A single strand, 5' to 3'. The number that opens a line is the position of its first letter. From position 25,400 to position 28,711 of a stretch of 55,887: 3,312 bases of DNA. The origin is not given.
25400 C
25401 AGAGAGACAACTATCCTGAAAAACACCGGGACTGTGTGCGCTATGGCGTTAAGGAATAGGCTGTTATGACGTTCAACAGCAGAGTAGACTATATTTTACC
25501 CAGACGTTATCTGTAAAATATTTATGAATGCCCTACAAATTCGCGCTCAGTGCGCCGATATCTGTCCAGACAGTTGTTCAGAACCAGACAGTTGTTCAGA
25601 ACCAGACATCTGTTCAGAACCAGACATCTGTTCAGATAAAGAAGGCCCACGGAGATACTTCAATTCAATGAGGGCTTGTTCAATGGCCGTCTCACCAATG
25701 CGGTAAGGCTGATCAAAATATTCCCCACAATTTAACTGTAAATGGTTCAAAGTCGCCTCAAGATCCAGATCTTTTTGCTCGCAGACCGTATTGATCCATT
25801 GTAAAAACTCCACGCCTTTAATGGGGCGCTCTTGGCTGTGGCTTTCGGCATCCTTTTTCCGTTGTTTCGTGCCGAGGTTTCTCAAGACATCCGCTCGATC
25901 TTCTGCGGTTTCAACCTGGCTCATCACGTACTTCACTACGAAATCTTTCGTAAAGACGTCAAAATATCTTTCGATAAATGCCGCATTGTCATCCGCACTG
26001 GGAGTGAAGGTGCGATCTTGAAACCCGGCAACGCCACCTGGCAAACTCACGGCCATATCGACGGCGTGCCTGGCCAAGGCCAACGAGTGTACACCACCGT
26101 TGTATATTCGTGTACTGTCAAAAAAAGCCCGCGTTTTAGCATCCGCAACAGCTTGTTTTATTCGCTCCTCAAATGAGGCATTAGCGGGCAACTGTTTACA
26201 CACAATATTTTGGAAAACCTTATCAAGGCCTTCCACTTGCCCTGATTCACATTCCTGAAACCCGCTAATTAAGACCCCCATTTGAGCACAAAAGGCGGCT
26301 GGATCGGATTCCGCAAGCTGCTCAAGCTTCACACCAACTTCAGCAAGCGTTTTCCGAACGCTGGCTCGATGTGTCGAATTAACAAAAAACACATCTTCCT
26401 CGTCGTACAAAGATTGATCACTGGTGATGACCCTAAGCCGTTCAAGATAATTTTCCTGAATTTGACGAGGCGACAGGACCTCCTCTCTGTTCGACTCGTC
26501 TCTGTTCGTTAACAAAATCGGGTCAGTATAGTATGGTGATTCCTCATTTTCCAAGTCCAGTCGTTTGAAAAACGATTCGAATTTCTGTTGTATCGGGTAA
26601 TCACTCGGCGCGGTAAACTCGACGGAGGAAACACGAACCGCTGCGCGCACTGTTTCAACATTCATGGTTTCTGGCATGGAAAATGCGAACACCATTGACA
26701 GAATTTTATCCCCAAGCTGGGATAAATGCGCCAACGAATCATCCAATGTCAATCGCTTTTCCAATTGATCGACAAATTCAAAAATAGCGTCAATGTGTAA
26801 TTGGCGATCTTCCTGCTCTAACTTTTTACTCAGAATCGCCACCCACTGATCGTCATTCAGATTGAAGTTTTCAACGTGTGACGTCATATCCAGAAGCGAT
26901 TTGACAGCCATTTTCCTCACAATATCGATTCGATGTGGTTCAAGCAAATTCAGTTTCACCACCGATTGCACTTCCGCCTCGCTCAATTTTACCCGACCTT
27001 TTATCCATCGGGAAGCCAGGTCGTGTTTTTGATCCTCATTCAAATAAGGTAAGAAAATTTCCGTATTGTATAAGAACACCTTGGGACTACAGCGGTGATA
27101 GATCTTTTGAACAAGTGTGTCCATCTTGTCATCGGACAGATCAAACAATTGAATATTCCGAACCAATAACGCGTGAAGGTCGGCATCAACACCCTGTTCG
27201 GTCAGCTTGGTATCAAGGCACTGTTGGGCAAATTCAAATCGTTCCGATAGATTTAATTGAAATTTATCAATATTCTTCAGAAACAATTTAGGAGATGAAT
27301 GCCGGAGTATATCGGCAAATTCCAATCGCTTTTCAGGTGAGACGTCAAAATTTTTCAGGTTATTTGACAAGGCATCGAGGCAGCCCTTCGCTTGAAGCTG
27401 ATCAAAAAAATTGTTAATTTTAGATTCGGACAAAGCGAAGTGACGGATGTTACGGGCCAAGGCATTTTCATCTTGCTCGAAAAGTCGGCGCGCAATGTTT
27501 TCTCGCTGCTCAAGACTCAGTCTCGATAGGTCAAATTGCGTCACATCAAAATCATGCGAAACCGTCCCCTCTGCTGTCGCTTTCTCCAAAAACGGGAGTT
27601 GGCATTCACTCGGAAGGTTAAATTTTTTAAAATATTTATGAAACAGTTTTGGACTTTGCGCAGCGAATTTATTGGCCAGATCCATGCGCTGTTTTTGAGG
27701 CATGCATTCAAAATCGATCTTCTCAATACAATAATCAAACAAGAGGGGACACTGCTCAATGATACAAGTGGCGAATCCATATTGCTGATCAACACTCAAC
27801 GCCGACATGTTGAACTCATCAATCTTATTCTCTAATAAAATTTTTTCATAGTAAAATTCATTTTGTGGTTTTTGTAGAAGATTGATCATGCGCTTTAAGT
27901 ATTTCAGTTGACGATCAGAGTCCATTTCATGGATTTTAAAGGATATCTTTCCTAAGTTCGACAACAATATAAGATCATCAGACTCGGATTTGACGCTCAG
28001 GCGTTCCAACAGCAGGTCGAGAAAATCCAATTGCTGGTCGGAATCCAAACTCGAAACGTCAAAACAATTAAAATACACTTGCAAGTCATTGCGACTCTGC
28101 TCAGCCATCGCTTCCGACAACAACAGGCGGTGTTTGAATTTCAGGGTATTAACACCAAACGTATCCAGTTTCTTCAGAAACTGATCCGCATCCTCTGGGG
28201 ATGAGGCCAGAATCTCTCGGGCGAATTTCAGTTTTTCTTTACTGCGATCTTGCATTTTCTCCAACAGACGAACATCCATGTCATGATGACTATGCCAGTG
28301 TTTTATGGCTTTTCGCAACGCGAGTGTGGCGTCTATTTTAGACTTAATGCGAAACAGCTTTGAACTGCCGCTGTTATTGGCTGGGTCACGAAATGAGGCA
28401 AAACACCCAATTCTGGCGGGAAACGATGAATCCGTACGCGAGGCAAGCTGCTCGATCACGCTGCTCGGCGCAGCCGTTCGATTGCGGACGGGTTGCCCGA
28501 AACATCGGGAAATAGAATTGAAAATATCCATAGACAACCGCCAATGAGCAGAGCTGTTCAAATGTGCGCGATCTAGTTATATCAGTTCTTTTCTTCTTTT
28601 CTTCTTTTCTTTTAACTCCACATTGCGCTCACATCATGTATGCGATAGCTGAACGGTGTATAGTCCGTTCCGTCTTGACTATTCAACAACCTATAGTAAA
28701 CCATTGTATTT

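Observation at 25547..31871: Tandem pair of ~1000-aa paralogous proteins of unknown family: candidate translocated effectors/toxins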

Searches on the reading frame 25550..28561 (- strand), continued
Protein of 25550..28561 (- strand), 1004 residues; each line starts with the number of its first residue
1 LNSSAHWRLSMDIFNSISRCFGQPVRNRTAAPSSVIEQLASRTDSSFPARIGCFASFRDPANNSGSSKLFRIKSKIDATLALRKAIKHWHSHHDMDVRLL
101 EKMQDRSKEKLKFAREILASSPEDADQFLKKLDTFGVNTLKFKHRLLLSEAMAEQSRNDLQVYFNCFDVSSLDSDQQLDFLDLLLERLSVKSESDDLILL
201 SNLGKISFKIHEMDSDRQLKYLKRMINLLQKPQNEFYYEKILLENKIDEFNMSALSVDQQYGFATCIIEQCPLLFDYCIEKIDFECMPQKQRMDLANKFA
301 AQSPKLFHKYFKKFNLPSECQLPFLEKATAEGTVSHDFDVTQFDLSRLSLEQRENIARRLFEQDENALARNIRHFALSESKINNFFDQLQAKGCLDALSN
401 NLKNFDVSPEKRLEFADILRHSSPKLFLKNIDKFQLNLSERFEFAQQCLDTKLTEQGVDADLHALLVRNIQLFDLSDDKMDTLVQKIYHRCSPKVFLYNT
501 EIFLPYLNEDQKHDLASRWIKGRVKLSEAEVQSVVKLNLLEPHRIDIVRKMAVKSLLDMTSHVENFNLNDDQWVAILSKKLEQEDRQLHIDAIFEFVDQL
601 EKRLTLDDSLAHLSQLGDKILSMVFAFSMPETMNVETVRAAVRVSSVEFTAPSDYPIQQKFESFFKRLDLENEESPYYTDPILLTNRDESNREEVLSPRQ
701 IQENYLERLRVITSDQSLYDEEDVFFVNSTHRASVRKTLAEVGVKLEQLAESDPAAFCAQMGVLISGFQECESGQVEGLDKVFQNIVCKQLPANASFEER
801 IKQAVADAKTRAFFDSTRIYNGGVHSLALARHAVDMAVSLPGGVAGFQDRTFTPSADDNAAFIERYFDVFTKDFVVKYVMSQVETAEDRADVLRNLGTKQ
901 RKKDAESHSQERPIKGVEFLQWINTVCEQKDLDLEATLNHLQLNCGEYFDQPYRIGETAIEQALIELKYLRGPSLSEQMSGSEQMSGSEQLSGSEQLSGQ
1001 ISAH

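Call 84: find_encoding_contigs(protein=P0014, flank=10000, max_places=1)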
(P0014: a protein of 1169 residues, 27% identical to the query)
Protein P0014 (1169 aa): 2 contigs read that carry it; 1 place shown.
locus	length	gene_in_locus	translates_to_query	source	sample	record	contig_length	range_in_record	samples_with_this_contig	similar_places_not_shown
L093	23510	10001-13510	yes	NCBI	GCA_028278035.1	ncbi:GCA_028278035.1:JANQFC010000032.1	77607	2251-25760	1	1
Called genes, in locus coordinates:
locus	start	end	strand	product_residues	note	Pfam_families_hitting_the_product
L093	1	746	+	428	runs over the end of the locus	PF05686:Glyco_transf_90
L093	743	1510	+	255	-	PF01026:TatD_DNase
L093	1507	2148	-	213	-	-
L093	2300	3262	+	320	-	-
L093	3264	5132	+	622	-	PF00890:FAD_binding_2, PF01134:GIDA (faint), PF07992:Pyr_redox_2 (weak), PF02910:Succ_DH_flav_C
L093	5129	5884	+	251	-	PF13085:Fer2_3, PF12838:Fer4_7 (faint), PF13183:Fer4_8, PF13534:Fer4_17 (weak)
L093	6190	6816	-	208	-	PF21948:LplA-B_cat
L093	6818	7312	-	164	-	-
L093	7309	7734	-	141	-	PF00072:Response_reg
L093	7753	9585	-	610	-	PF01134:GIDA, PF12831:FAD_oxidored (weak), PF21680:GIDA_C_1st, PF13932:SAM_GIDA_C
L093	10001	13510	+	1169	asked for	-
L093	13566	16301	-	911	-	PF00772:DnaB, PF03796:DnaB_C, PF13481:AAA_25, PF14890:Intein_splicing, PF14528:LAGLIDADG_3, PF03796:DnaB_C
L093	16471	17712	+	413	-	PF05150:Legionella_OMP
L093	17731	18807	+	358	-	PF05150:Legionella_OMP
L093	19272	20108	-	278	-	-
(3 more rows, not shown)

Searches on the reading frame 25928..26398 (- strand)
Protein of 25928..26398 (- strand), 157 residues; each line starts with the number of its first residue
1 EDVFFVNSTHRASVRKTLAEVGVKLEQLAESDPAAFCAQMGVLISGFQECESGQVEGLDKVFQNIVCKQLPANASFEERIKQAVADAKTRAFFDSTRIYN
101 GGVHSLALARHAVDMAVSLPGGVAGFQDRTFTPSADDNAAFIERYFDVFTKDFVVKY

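Call 81: find_homologous_proteins(query=A6, max_evalue=0.001)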
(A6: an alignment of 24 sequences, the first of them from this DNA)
Query A6 (24 sequences): 1422 candidates shared short words with the query, none scored E <= 0.001.
